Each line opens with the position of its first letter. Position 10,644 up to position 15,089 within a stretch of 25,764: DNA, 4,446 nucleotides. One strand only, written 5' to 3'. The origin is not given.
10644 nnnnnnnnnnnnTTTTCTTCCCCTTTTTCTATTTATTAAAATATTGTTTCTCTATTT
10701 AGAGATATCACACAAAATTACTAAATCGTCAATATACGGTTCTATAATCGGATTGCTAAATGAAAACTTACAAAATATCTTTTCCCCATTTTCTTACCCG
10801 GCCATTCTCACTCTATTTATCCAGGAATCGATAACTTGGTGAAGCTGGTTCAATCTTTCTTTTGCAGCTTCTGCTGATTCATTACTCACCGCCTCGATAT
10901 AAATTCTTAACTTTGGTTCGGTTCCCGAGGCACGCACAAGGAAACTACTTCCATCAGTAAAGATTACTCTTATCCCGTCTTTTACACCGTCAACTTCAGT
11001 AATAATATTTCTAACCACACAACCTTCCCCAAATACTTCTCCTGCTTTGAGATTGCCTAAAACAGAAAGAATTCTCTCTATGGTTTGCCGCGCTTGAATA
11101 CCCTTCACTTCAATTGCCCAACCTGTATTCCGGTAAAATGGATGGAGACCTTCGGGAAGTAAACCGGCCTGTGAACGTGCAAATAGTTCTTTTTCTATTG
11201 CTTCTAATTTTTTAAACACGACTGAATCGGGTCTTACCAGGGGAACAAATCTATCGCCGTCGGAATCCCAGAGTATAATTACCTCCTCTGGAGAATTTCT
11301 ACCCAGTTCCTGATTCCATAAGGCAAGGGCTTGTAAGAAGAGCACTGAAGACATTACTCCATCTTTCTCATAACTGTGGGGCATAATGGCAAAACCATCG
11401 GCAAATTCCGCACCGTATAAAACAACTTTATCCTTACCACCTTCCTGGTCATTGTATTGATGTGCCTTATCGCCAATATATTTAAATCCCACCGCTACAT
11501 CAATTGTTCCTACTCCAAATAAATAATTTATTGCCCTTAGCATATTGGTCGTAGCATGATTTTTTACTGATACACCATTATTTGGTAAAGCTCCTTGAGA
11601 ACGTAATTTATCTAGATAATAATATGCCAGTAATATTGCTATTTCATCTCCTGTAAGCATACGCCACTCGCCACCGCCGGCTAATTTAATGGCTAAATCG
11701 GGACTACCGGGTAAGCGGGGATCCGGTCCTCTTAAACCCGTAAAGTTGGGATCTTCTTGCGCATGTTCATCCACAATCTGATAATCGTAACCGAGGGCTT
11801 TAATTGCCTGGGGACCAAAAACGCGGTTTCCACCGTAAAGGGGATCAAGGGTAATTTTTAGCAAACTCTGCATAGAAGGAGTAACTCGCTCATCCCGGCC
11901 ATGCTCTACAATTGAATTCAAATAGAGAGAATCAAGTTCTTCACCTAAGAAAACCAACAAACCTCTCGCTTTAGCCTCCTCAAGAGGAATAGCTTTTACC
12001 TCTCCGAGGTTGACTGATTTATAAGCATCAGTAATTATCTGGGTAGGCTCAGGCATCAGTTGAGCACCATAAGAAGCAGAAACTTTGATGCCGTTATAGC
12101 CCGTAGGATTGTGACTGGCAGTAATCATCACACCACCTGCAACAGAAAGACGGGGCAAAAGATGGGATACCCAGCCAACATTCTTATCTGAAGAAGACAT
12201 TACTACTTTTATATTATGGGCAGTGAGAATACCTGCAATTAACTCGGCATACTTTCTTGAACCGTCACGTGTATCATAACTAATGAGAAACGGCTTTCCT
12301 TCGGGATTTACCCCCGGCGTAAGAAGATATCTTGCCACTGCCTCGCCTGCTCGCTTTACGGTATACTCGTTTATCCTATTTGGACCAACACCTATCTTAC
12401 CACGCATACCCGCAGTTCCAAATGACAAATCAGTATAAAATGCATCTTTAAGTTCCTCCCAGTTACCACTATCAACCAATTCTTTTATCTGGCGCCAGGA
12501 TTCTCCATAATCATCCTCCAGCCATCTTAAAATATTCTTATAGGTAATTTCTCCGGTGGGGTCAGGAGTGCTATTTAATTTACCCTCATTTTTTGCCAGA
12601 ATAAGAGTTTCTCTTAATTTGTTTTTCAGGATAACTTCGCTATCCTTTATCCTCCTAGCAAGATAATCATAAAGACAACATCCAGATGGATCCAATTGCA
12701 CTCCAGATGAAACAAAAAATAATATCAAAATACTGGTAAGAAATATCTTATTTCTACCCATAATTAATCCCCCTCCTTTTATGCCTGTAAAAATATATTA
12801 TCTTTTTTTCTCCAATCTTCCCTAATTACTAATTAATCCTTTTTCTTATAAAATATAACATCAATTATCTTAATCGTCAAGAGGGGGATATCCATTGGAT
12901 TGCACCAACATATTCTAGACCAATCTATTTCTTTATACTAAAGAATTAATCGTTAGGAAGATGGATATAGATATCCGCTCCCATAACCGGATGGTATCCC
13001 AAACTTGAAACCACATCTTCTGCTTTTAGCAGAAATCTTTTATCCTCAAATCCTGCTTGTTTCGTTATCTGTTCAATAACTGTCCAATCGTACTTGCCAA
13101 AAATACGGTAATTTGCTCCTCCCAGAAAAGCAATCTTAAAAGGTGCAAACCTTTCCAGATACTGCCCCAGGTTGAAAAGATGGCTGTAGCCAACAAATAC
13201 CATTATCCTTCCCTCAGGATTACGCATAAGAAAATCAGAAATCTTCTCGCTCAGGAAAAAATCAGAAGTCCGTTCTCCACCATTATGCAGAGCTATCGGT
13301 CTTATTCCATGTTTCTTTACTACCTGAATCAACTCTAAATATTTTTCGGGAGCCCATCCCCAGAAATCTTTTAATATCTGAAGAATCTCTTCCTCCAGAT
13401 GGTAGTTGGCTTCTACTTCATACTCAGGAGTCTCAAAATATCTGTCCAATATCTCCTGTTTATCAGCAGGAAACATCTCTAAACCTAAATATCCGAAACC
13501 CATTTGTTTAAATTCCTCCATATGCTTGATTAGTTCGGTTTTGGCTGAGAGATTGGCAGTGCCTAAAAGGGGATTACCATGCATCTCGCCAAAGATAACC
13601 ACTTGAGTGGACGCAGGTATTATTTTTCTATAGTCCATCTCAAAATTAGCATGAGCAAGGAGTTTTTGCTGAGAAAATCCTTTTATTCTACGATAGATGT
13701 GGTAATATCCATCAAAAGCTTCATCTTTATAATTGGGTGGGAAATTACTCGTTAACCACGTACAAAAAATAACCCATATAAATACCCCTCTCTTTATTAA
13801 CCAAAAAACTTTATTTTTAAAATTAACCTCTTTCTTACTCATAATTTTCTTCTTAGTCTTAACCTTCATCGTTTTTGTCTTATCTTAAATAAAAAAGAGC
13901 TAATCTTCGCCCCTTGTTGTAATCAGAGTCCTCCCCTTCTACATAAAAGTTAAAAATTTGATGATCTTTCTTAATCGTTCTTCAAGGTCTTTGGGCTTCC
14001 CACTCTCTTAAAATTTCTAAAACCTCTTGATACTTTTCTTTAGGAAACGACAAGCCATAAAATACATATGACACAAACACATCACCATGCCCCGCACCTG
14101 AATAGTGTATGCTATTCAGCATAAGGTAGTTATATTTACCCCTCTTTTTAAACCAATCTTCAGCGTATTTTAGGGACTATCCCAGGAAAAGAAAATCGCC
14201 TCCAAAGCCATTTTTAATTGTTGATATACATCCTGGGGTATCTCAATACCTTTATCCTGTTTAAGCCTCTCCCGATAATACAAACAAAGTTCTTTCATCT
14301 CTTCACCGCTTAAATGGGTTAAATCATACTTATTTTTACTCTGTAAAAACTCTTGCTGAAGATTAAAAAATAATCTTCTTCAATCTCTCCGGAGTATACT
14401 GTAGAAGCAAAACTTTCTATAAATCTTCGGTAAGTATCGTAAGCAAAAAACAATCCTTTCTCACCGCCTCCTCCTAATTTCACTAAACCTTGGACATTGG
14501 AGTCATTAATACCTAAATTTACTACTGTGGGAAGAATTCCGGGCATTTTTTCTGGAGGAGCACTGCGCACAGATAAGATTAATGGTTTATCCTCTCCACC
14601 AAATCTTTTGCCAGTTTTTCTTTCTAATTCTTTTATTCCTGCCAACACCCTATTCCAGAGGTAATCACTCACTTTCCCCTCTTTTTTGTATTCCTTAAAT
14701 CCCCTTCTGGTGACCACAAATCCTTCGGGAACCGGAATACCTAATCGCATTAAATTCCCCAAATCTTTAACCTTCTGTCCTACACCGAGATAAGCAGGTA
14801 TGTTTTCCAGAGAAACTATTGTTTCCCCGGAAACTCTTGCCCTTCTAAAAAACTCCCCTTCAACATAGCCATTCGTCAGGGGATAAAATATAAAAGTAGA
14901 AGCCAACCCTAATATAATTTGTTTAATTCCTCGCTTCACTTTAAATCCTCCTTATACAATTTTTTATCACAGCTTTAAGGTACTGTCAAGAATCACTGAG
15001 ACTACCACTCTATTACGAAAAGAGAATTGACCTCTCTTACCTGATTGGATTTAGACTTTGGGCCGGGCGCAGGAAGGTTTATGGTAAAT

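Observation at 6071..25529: Eleven consecutive genes share a post-signal-peptide 'hydrophobic-RR-x-K/R' motif: candidate undescribed export or host-targeting signal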

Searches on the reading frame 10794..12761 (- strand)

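Call 6: search_protein_families(library=pfam, proteins=[window:10794-12761:-], max_evalue=0.01)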
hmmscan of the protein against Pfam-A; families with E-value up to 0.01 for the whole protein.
window:10794-12761:- (655 aa): 5 families
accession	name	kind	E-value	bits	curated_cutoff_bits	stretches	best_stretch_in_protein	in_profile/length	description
PF02878.22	PGM_PMM_I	-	9.3e-30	103.6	22.5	1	113-249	3-133/138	Phosphoglucomutase/phosphomannomutase, alpha/beta/alpha domain I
PF00408.26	PGM_PMM_IV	-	1.5e-11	44.7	23.1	1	589-637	21-65/68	Phosphoglucomutase/phosphomannomutase, C-terminal domain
PF02880.22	PGM_PMM_III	-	1.5e-10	41.7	20.7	1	371-485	2-103/115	Phosphoglucomutase/phosphomannomutase, alpha/beta/alpha domain III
PF02879.22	PGM_PMM_II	-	3.8e-06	27.8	29.3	1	298-361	18-78/103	Phosphoglucomutase/phosphomannomutase, alpha/beta/alpha domain II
PF24947.1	PGM1_C_vert_fung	-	4.7e-06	27.4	27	1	594-647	66-122/138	Phosphoglucomutase-1, C-terminal domain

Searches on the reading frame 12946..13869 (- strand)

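Call 6: search_protein_families(library=pfam, proteins=[window:12946-13869:-], max_evalue=0.01)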
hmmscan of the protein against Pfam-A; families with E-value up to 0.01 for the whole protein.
window:12946-13869:- (307 aa): 1 family
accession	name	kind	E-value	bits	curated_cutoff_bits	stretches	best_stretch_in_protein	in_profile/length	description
PF04187.18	Cofac_haem_bdg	-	2.2e-13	51.1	27.7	1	87-194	7-103/213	Haem-binding uptake, Tiki superfamily, ChaN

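Call 18: search_protein_families(library=ncbifam, proteins=[window:12946-13869:-], max_evalue=0.1)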
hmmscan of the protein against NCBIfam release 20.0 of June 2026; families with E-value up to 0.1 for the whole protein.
window:12946-13869:- (307 aa): 0 families

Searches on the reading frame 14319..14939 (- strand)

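Call 6: search_protein_families(library=pfam, proteins=[window:14319-14939:-], max_evalue=0.01)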
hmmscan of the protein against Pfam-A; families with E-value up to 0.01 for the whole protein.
window:14319-14939:- (206 aa): 1 family
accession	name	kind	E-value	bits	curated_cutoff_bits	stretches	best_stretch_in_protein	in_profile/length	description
PF01326.24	PPDK_N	-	1.7e-07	31.3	27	1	53-92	4-44/328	Pyruvate phosphate dikinase, AMP/ATP-binding domain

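Call 18: search_protein_families(library=ncbifam, proteins=[window:14319-14939:-], max_evalue=0.1)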
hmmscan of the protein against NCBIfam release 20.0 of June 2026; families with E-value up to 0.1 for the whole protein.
window:14319-14939:- (206 aa): 10 families
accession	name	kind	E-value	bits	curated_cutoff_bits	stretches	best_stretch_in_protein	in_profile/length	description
TIGR01828.1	pyru_phos_dikin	equivalog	2e-33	115.4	843.45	1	53-188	18-148/865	pyruvate, phosphate dikinase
NF004531.0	PRK05878.1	equivalog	1.8e-26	92.8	456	1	53-190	26-161/534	pyruvate, phosphate dikinase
NF004878.0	PRK06241.1-3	subfamily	6.6e-05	21.2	945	1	53-113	19-78/891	phosphoenolpyruvate synthase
NF005057.0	PRK06464.1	equivalog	0.00025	19.2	598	1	53-104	21-75/798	phosphoenolpyruvate synthase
TIGR01418.1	PEP_synth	equivalog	0.00053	18.4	739.75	1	53-97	16-64/784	pyruvate, water dikinase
NF004879.0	PRK06241.1-4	equivalog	0.0087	14.2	976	1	53-106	19-72/868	phosphoenolpyruvate synthase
NF004877.0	PRK06241.1-2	subfamily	0.017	13.4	866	1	52-90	18-57/869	phosphoenolpyruvate synthase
NF041857.1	RIF_Ptrans_rph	equivalog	0.018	13.4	999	1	52-92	16-57/864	rifamycin-inactivating phosphotransferase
NF052632.1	undecylprod_RedH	equivalog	0.03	12.2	1350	1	52-91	16-55/880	undecylprodigiosin ligase RedH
NF000283.1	RPH_KJ151292.1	equivalog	0.084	11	1700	1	37-98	2-66/865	rifamycin-inactivating phosphotransferase Rph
